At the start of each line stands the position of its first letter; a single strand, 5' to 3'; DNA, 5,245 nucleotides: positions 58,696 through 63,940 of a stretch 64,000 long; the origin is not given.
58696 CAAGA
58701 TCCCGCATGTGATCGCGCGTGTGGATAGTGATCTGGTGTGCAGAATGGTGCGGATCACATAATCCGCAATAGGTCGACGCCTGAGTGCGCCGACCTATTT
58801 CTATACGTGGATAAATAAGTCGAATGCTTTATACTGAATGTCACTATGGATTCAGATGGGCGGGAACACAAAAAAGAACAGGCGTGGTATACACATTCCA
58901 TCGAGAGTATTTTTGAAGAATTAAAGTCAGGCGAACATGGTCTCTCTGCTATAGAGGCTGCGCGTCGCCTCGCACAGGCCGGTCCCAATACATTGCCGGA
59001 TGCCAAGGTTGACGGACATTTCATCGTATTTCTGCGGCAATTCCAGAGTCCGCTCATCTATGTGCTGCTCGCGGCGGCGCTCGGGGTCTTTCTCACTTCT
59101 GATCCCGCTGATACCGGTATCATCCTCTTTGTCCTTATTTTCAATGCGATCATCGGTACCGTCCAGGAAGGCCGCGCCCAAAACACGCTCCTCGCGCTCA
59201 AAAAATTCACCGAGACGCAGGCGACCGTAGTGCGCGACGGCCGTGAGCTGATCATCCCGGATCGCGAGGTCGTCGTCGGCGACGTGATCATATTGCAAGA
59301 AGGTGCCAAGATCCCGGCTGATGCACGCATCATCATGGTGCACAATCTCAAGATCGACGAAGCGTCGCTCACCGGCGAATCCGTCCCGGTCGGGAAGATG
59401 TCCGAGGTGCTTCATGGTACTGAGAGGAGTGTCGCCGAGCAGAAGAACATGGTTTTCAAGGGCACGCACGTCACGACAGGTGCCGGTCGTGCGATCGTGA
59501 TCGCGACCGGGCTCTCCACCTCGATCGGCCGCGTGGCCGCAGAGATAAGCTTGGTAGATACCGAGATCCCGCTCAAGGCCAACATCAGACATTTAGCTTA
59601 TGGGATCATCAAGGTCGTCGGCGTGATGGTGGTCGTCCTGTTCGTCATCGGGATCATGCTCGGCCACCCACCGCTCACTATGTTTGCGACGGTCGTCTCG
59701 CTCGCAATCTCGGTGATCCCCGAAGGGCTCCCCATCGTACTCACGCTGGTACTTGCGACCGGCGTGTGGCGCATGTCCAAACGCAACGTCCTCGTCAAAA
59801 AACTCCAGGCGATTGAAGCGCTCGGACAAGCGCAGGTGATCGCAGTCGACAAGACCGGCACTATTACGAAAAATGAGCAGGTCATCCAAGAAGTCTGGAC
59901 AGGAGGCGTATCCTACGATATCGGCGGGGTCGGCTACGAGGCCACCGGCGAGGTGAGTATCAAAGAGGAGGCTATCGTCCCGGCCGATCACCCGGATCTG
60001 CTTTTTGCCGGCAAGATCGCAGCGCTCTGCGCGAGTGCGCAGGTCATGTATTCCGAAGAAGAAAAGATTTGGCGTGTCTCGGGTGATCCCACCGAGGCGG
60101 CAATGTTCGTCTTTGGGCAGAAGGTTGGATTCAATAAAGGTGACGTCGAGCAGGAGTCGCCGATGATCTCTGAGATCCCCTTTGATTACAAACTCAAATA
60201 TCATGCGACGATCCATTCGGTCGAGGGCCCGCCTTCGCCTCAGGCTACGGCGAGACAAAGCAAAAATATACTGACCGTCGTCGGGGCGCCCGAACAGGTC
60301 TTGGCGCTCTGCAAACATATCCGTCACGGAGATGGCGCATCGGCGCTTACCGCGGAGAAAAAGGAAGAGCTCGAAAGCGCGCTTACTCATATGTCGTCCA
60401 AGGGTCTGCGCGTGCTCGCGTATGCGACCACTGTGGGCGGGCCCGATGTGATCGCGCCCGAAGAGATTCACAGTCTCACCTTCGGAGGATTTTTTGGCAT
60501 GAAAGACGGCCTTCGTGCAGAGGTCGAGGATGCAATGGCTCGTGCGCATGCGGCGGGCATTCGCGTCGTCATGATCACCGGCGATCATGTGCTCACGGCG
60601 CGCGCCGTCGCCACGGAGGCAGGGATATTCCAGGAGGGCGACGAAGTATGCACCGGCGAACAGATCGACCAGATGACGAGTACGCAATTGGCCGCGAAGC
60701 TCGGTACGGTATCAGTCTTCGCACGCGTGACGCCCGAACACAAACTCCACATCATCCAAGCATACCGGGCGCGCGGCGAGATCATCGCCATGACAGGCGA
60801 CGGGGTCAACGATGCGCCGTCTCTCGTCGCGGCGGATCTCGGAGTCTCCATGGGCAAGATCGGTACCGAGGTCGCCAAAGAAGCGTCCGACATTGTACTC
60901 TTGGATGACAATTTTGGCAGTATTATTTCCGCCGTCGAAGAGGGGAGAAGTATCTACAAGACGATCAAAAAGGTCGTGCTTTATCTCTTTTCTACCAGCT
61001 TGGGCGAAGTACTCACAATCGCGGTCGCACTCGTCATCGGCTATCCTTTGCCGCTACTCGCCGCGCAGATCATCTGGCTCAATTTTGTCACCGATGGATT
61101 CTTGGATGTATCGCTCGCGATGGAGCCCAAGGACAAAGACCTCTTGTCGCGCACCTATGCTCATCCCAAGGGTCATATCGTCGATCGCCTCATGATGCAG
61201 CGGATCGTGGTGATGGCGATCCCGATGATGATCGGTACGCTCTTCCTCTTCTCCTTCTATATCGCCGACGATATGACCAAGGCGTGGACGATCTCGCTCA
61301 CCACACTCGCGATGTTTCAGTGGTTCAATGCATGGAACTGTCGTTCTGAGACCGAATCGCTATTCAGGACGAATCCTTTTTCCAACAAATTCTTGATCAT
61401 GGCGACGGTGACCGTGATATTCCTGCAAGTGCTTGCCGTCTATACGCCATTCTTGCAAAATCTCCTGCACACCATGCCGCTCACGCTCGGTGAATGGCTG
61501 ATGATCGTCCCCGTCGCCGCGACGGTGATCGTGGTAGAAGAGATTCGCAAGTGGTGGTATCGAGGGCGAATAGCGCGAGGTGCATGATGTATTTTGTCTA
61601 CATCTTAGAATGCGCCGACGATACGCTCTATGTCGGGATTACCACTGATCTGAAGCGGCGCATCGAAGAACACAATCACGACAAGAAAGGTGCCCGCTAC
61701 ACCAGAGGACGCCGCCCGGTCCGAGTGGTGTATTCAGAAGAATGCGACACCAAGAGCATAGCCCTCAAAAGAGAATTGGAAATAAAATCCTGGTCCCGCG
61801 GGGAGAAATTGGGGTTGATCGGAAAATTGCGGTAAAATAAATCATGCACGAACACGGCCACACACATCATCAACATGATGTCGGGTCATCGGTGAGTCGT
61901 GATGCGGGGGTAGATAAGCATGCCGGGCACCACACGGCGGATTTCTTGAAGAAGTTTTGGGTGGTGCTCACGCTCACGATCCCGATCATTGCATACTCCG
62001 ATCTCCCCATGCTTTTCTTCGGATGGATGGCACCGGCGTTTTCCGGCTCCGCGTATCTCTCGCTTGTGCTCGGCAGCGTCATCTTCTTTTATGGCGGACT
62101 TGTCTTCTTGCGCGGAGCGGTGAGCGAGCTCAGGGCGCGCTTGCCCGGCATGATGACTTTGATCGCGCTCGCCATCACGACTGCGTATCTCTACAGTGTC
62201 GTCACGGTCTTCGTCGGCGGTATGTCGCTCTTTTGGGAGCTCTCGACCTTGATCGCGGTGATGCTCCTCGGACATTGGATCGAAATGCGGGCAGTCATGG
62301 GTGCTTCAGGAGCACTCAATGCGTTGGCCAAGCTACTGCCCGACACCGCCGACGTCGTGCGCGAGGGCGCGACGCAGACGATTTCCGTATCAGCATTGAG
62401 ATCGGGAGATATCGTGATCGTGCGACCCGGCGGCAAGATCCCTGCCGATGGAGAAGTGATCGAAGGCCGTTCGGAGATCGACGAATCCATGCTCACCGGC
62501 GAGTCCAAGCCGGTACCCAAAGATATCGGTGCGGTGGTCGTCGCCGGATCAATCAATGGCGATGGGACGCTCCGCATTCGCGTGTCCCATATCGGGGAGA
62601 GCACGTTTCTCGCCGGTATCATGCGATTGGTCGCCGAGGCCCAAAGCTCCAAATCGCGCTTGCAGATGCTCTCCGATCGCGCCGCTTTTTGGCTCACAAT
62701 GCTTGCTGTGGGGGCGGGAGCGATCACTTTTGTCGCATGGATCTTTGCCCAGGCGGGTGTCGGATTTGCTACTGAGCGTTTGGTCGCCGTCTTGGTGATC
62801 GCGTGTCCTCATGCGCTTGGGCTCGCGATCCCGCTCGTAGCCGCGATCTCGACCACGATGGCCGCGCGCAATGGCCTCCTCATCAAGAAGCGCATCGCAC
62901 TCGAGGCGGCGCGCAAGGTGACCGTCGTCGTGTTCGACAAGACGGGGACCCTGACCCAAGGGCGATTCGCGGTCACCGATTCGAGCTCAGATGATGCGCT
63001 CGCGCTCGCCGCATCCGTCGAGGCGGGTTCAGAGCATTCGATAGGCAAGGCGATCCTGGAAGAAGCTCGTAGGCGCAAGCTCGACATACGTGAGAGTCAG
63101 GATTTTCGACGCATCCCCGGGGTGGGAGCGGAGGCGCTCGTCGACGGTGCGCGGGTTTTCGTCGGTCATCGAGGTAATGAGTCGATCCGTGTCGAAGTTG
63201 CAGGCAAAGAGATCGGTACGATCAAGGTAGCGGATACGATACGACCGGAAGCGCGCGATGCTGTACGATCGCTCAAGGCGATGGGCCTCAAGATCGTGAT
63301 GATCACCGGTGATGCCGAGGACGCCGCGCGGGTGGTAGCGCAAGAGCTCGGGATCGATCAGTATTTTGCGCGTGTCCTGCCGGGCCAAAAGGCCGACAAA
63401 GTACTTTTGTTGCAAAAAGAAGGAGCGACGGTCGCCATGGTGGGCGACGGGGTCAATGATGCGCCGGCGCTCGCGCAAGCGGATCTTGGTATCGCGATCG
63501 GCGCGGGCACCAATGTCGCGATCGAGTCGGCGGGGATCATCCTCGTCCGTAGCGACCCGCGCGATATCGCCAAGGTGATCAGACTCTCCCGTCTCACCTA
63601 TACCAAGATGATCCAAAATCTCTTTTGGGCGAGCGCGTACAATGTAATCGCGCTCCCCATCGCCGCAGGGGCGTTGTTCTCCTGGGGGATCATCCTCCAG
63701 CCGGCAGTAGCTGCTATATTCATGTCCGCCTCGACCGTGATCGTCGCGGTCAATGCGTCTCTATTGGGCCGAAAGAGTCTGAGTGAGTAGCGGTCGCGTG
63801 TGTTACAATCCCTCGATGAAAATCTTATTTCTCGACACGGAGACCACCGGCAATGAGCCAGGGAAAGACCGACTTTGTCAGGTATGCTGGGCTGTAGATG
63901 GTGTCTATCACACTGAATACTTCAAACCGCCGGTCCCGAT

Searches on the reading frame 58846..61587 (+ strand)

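Call 29: search_protein_families(library=pfam, proteins=[window:58846-61587:+], max_evalue=0.001)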
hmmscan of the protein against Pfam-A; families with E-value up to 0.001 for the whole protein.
window:58846-61587:+ (913 aa): 6 families
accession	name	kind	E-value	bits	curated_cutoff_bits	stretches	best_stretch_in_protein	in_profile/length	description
PF00689.26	Cation_ATPase_C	-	1.4e-47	162.1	27.3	1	734-904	1-175/175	Cation transporting ATPase, C-terminus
PF00122.25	E1-E2_ATPase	-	3.4e-44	151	28.1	1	121-313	2-181/181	E1-E2 ATPase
PF13246.12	Cation_ATPase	-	3.1e-19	69.2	21.7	1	393-492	1-91/91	Cation transport ATPase (P-type)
PF00702.32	Hydrolase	-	3.7e-19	70.3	26.4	1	545-664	86-191/191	haloacid dehalogenase-like hydrolase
PF00690.31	Cation_ATPase_N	-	1.3e-17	63.6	20.4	1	14-79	1-67/69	Cation transporter/ATPase, N-terminus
PF12710.13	HAD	-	0.00089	20.2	27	0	558-659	88-187/189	haloacid dehalogenase-like hydrolase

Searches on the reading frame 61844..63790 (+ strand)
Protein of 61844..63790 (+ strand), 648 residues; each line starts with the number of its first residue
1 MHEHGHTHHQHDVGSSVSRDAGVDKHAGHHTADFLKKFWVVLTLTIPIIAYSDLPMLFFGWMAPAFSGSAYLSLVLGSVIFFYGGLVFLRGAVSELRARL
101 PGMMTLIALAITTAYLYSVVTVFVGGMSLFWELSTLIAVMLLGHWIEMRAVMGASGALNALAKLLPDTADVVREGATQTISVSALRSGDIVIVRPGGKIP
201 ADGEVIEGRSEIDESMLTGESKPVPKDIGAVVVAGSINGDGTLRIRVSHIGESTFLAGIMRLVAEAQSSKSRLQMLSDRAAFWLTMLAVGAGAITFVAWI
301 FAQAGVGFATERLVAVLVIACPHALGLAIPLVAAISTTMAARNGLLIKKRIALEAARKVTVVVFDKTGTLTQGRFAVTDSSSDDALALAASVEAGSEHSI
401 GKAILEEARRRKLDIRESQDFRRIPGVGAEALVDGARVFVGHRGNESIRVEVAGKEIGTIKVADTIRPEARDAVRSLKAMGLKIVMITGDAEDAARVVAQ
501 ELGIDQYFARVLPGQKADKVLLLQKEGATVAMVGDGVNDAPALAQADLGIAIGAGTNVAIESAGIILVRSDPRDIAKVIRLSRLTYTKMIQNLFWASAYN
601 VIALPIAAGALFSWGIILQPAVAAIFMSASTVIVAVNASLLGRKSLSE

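Call 29: search_protein_families(library=pfam, proteins=[window:61844-63790:+], max_evalue=0.001)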
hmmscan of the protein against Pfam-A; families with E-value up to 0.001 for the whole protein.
window:61844-63790:+ (648 aa): 4 families
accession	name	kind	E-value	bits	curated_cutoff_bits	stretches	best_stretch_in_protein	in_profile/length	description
PF00122.25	E1-E2_ATPase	-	3.3e-53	180.3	28.1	1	163-343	1-181/181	E1-E2 ATPase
PF00702.32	Hydrolase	-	2.8e-33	116.4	26.4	1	360-547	2-191/191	haloacid dehalogenase-like hydrolase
PF08282.18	Hydrolase_3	-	1e-05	25.9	20.9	0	526-577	202-253/255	haloacid dehalogenase-like hydrolase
PF12710.13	HAD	-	0.00015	22.7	27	1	457-543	77-188/189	haloacid dehalogenase-like hydrolase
